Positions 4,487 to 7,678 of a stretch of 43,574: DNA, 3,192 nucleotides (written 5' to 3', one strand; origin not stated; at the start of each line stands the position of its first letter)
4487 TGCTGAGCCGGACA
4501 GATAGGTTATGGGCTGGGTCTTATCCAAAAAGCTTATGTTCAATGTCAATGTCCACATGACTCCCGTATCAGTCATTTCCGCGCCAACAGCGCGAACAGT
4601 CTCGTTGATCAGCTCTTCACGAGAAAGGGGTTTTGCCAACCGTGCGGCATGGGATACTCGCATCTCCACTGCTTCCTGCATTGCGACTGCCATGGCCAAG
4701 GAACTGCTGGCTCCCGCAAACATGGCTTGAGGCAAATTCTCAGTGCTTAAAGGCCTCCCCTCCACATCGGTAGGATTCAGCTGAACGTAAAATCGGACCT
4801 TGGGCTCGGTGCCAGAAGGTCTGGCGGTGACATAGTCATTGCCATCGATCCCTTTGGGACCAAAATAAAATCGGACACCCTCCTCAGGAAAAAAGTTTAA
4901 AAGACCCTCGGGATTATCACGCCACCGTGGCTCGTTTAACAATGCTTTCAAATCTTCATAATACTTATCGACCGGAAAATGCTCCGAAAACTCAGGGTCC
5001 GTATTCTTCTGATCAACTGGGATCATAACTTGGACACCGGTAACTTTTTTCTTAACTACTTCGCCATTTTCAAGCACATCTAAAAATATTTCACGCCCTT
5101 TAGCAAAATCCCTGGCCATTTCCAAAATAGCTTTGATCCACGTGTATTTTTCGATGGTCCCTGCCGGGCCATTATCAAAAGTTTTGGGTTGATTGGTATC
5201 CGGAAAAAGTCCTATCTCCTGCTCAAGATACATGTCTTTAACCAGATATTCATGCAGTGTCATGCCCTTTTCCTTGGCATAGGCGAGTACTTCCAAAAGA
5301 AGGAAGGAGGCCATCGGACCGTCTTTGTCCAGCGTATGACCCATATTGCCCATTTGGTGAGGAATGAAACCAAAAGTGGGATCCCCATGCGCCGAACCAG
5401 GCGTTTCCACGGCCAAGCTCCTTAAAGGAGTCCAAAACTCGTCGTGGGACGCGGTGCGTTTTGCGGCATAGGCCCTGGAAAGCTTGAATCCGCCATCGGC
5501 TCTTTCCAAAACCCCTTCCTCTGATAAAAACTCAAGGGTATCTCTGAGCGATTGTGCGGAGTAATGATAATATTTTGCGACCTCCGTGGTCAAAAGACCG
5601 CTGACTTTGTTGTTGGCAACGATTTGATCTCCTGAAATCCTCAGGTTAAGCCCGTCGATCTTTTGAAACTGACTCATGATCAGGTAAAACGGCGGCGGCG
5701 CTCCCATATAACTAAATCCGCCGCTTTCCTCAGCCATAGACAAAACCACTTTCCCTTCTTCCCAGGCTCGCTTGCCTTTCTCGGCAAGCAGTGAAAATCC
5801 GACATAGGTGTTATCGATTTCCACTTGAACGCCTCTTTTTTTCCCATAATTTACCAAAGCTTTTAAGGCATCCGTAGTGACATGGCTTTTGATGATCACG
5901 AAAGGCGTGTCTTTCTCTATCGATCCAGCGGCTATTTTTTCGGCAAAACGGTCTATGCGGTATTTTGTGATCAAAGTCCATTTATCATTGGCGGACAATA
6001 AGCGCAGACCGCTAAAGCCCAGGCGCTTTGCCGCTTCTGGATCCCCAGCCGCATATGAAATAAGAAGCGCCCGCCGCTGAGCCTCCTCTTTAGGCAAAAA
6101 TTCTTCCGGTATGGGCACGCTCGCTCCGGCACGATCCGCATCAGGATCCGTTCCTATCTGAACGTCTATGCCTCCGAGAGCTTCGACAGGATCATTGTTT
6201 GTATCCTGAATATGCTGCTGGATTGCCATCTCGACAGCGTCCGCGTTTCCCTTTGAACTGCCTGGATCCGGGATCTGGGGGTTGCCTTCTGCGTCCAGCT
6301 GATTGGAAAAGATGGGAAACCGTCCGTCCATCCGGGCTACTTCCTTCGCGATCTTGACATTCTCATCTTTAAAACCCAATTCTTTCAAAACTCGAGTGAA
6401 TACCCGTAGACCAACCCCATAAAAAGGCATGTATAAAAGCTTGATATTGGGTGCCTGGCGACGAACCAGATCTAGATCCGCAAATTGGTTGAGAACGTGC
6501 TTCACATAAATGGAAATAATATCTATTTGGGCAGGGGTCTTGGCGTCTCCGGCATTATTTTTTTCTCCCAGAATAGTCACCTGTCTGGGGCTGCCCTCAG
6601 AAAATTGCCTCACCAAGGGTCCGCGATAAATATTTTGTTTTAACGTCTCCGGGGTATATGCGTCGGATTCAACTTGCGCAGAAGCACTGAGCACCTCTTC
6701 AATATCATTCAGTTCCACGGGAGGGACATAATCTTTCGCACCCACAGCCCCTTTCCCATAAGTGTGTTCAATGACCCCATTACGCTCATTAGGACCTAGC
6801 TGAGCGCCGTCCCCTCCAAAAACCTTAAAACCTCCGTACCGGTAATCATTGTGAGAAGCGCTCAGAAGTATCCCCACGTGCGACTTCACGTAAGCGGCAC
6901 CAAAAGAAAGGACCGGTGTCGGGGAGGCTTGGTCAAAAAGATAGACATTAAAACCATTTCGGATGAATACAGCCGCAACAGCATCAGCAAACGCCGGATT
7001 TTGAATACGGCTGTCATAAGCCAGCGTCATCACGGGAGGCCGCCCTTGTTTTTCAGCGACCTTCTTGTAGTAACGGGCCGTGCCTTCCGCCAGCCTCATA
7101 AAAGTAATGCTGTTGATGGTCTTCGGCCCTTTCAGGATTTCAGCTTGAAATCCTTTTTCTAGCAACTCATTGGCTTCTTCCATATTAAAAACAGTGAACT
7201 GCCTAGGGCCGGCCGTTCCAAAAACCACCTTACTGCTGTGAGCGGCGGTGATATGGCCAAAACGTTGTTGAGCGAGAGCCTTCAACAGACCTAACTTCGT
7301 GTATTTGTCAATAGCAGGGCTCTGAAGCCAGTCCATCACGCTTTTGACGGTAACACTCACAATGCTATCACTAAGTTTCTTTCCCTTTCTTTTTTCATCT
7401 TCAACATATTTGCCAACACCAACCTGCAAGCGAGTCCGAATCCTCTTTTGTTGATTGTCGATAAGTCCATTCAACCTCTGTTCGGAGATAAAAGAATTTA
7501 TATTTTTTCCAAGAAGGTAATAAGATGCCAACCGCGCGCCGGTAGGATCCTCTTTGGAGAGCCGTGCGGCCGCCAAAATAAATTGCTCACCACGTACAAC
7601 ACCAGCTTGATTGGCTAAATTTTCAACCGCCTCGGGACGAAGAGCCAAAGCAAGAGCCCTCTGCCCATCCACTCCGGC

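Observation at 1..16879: Tandem giant ORFs that concatenate whole sugar-phosphate enzymes behind a signal-peptide-like N-terminus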

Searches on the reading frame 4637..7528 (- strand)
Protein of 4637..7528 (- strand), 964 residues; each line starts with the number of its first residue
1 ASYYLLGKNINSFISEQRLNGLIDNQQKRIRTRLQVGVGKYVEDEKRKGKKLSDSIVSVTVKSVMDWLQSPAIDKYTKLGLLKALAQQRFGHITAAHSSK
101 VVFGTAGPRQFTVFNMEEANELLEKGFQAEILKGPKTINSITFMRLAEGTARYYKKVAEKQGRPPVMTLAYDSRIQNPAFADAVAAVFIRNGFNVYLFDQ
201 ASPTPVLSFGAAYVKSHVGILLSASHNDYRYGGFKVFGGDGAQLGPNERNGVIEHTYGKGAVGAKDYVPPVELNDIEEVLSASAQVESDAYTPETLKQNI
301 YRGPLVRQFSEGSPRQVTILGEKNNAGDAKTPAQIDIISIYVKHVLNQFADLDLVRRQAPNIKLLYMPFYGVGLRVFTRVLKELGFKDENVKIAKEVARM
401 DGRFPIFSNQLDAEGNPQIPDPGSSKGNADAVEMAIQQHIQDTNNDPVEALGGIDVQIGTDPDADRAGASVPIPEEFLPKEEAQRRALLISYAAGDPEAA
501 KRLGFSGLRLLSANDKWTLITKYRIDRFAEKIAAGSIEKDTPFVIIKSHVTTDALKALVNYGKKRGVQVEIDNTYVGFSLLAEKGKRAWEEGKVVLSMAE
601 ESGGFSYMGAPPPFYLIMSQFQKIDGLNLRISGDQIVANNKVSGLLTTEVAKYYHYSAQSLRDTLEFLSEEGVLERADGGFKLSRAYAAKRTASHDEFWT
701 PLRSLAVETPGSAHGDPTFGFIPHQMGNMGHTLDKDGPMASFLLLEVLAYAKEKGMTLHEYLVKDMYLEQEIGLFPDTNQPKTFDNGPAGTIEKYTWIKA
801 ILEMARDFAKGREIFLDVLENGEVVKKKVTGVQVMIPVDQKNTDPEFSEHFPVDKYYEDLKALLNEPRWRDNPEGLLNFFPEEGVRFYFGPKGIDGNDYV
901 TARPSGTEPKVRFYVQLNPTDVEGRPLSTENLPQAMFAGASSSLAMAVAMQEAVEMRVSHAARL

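Call 48: search_solved_structures(query=window:4637-7528:-, max_evalue=0.001, show_alignments=1)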
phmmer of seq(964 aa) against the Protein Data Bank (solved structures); distinct sequences matched with E-value up to 0.001: 9.
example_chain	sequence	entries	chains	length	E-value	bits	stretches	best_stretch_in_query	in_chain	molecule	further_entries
1tuo_A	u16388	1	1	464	5.3e-10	41.3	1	141-250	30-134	Putative phosphomannomutase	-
9ix8_A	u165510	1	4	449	2e-07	32.8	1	171-259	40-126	Phosphopentomutase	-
7ojr_A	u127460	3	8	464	3.2e-07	32.1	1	144-253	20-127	Phosphoglucosamine mutase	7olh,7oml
7ojs_C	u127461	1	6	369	2.7e-06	29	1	144-253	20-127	Phosphoglucosamine mutase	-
9du5_A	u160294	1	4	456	8.2e-06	27.4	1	158-257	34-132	Phosphoglucomutase/phosphomannomutase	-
3pdk_A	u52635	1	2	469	1.8e-05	26.3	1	151-253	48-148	Phosphoglucosamine mutase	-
6gyz_A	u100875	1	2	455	2.1e-05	26.1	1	159-251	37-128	Phosphoglucosamine mutase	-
1wqa_A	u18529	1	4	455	8.3e-05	24.1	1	158-260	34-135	phospho-sugar mutase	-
9g69_A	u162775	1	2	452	0.0002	22.8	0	159-246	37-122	Phosphoglucosamine mutase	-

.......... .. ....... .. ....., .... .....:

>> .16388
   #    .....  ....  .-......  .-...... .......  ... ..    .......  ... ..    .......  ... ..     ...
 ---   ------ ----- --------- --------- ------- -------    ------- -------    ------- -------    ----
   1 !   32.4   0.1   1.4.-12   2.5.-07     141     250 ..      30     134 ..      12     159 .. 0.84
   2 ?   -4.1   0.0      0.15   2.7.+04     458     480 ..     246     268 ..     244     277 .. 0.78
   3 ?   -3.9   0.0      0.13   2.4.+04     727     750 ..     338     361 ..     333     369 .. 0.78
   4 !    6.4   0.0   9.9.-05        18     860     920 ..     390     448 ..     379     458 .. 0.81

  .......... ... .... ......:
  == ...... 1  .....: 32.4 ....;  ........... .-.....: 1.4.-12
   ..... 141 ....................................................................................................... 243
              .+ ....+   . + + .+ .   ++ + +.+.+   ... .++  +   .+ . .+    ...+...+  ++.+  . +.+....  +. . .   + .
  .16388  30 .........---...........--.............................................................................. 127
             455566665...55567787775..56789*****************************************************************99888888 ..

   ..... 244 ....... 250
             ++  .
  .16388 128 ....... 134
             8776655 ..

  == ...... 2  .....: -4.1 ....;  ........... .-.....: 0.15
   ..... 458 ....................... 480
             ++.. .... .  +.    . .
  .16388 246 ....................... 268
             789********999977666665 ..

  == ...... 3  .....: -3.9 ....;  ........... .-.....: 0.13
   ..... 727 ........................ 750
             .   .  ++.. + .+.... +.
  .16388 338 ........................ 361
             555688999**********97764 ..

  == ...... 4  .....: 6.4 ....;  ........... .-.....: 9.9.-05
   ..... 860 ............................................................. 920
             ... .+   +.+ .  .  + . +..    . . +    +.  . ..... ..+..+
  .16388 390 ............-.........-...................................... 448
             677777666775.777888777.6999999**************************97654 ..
